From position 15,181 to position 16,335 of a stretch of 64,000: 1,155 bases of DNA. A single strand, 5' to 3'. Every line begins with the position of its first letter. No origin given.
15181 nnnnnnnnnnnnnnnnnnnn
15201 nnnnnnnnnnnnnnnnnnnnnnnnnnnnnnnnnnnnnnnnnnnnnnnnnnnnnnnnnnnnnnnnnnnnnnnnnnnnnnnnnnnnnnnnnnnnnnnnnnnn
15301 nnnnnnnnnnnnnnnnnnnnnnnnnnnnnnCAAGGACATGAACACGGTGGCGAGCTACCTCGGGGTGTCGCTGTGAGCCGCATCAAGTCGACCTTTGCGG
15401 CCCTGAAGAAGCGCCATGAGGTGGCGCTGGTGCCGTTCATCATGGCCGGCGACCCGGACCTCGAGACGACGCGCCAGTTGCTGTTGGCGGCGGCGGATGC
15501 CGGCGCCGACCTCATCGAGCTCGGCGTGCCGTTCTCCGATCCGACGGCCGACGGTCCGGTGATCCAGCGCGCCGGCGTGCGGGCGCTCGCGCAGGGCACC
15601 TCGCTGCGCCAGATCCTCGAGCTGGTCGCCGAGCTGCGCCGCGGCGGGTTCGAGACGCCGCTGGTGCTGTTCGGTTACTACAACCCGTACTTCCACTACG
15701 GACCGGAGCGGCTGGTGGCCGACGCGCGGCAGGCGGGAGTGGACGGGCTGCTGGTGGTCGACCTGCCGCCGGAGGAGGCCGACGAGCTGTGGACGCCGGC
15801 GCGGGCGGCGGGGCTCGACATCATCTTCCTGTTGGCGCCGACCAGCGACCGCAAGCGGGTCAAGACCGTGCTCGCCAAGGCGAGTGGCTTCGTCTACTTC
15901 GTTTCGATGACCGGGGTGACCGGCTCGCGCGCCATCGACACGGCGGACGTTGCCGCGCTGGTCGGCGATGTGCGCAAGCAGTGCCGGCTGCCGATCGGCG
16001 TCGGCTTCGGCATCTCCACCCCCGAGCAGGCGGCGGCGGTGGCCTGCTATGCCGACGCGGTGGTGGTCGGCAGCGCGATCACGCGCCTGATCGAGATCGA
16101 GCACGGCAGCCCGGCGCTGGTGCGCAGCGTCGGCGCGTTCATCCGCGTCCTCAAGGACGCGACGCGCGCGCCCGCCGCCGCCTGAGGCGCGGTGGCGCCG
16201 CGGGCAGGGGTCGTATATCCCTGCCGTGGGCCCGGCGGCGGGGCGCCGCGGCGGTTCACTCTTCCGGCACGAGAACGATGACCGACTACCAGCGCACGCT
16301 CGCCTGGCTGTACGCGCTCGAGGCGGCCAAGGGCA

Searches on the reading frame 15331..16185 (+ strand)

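Call 17: search_protein_families(library=pfam, proteins=[window:15331-16185:+], max_evalue=0.001)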
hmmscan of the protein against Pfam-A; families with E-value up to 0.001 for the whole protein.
window:15331-16185:+ (284 aa): 4 families
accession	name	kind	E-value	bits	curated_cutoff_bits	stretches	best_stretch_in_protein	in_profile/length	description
PF00290.26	Trp_syntA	-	2.9e-89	298.9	27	1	22-276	1-256/259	Tryptophan synthase alpha chain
PF04131.20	NanE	-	8.5e-05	22.3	27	1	192-256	119-182/192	Putative N-acetylmannosamine-6-phosphate epimerase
PF00977.27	His_biosynth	-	0.00075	19.4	23.6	0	188-252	46-107/228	Histidine biosynthesis protein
PF01884.23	PcrB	-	0.0009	19.2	23.9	0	214-251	174-212/226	PcrB family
